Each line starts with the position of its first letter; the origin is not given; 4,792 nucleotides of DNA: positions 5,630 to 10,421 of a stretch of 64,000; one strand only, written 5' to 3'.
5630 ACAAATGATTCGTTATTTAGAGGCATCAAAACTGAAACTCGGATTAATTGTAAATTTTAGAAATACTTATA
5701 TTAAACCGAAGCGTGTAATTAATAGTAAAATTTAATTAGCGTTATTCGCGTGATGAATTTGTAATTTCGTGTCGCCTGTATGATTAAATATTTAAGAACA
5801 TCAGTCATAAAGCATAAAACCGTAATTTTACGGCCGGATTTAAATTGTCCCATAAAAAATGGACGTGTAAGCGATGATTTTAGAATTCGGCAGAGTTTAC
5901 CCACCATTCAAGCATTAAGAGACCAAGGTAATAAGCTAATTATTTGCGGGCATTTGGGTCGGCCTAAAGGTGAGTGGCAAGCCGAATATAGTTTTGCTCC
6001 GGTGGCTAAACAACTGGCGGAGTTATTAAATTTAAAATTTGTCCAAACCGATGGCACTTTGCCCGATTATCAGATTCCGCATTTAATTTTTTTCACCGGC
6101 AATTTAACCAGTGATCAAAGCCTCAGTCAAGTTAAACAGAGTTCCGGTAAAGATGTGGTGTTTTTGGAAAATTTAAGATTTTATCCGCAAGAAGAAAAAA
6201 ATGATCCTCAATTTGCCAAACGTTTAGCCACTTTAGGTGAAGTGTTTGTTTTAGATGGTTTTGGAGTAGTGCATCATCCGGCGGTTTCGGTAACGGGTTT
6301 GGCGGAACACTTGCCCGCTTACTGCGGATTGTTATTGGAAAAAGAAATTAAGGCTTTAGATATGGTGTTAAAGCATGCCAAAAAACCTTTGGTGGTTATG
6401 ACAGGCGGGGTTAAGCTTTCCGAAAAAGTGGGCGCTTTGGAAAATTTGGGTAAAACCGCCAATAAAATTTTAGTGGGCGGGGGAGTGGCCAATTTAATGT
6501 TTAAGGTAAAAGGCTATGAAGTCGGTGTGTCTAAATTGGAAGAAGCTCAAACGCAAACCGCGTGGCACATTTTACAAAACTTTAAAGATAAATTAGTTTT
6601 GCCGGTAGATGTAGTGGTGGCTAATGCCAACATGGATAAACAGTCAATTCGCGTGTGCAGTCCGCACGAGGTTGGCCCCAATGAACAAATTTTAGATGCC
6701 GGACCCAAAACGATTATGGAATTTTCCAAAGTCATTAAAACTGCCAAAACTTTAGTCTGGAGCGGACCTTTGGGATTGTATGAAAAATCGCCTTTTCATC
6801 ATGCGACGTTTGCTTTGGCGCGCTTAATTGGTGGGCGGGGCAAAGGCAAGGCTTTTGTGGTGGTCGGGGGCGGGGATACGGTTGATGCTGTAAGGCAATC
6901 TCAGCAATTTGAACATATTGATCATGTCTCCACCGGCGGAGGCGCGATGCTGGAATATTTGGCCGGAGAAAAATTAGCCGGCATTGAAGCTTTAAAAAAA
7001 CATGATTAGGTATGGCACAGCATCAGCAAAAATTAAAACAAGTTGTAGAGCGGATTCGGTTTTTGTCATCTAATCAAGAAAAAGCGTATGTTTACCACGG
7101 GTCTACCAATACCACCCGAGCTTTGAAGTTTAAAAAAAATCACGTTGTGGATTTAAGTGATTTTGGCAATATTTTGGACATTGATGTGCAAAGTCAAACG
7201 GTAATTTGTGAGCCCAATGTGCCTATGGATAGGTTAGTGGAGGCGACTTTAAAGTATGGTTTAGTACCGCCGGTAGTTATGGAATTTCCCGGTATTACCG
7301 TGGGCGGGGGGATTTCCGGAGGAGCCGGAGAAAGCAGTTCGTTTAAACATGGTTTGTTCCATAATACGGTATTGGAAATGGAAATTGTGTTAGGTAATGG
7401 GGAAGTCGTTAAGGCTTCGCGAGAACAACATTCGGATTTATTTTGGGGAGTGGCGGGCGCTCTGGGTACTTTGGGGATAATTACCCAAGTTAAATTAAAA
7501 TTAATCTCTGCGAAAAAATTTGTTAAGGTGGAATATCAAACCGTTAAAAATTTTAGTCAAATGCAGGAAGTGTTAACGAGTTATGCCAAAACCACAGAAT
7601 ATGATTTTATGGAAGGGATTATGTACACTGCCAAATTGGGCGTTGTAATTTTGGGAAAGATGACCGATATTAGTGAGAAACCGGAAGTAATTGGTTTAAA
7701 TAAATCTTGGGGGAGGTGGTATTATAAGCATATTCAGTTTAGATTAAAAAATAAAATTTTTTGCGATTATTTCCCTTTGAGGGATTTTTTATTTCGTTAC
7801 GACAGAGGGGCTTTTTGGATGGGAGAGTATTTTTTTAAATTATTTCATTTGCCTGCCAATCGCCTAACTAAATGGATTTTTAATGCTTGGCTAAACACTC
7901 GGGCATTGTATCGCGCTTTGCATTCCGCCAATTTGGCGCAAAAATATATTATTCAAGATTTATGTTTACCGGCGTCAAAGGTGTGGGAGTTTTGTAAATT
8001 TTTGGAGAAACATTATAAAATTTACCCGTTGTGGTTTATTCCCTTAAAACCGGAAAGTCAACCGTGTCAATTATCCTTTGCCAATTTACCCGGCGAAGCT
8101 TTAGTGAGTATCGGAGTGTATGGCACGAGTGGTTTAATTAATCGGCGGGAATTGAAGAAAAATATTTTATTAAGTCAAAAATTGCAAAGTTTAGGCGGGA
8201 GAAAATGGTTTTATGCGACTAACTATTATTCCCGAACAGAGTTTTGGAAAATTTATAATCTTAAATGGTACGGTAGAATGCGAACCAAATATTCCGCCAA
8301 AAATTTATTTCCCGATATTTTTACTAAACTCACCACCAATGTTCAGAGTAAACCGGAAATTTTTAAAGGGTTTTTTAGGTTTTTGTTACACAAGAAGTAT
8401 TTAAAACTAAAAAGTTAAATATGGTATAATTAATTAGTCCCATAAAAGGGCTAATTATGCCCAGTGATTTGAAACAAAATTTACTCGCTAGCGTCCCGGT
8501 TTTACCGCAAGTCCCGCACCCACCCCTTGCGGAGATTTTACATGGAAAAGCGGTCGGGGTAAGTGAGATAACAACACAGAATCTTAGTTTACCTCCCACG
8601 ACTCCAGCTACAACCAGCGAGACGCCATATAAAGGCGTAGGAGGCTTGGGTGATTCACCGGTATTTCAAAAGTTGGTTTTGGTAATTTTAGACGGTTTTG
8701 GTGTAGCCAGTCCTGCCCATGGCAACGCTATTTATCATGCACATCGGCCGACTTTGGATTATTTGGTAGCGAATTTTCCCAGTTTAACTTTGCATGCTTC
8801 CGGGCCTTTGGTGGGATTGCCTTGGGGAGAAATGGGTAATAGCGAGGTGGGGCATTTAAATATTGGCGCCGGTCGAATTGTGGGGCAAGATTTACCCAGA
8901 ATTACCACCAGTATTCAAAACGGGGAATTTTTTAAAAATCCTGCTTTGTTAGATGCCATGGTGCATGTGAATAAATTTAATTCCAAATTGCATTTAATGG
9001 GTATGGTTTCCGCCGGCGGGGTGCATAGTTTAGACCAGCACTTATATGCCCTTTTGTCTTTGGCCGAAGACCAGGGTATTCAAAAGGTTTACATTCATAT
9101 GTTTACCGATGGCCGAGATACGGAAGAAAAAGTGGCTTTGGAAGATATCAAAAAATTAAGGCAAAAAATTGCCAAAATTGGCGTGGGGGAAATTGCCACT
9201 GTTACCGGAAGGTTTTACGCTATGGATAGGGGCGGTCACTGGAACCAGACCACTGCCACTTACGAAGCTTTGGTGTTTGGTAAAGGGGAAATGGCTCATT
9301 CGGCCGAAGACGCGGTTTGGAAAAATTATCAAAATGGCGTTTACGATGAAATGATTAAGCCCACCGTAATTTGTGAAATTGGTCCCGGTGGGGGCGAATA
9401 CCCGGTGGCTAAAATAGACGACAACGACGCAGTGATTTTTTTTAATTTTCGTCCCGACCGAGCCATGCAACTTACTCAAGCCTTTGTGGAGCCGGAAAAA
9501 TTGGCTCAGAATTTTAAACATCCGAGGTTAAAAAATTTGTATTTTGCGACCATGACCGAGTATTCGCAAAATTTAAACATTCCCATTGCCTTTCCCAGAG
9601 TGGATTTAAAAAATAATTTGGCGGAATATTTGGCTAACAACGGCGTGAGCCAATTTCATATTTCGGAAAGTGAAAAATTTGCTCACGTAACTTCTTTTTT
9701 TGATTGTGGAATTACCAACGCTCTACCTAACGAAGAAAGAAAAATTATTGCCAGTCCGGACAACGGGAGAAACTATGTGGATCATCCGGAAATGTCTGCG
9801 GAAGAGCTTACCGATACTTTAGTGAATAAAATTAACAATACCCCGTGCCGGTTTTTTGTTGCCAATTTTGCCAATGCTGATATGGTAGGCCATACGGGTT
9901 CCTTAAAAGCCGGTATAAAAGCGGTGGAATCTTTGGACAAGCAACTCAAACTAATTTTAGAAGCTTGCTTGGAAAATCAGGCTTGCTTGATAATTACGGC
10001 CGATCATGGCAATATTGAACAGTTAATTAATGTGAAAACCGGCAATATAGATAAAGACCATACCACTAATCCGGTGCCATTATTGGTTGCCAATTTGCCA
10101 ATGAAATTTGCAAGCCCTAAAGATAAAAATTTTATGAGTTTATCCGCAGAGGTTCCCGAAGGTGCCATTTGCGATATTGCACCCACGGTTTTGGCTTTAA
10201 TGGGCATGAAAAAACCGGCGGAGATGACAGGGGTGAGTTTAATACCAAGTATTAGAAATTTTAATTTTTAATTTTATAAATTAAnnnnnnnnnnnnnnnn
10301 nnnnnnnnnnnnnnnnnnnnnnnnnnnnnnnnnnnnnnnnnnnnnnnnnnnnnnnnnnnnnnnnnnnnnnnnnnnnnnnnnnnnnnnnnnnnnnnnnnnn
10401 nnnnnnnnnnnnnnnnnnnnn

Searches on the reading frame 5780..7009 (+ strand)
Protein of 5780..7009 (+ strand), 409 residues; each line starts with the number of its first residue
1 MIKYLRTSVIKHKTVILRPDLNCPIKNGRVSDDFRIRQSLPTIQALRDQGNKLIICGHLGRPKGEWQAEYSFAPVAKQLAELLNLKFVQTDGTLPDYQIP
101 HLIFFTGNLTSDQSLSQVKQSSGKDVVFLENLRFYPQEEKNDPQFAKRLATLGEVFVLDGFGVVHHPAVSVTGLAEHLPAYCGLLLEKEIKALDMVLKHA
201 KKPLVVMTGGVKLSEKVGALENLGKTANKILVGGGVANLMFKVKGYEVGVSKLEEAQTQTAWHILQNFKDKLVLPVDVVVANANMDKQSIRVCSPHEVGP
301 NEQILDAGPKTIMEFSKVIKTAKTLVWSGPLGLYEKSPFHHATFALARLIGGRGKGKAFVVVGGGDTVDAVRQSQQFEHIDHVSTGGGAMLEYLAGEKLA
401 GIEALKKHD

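Call 103: search_protein_families(library=pfam, proteins=[window:5780-7009:+], max_evalue=0.00001)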
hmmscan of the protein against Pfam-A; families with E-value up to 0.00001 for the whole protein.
window:5780-7009:+ (409 aa): 1 family
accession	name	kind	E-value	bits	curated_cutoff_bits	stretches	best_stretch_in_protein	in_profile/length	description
PF00162.24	PGK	-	9.5e-116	387.3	27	1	10-397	6-379/379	Phosphoglycerate kinase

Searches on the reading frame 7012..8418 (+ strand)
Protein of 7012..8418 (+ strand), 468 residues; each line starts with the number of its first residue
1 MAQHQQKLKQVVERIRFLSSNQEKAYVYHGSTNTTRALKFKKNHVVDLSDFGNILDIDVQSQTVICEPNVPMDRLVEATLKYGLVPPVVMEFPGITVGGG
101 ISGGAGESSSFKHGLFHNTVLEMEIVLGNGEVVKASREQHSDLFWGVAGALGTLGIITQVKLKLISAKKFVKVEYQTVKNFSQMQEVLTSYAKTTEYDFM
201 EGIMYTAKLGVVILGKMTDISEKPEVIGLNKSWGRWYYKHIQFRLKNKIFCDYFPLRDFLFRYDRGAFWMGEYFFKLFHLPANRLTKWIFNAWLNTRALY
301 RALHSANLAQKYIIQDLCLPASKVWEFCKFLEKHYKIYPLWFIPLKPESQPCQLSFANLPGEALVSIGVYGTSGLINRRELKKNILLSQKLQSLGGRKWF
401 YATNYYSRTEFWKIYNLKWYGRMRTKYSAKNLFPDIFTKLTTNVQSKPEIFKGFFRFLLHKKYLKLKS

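Call 103: search_protein_families(library=pfam, proteins=[window:7012-8418:+], max_evalue=0.00001)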
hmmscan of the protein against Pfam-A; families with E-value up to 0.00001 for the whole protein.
window:7012-8418:+ (468 aa): 1 family
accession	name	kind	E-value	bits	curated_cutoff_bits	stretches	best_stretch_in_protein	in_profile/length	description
PF01565.28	FAD_binding_4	-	1e-18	67.8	26.4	1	9-135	11-138/139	FAD binding domain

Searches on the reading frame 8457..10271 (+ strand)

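Call 103: search_protein_families(library=pfam, proteins=[window:8457-10271:+], max_evalue=0.00001)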
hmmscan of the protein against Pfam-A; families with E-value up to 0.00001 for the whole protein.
window:8457-10271:+ (604 aa): 2 families
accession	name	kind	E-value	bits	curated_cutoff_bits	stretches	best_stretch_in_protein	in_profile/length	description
PF06415.18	iPGM_N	-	9.8e-75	251.2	27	1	149-370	1-216/217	BPG-independent PGAM N-terminus (iPGM_N)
PF01676.23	Metalloenzyme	-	7.6e-66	222.6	24.3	1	72-586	2-252/252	Metalloenzyme superfamily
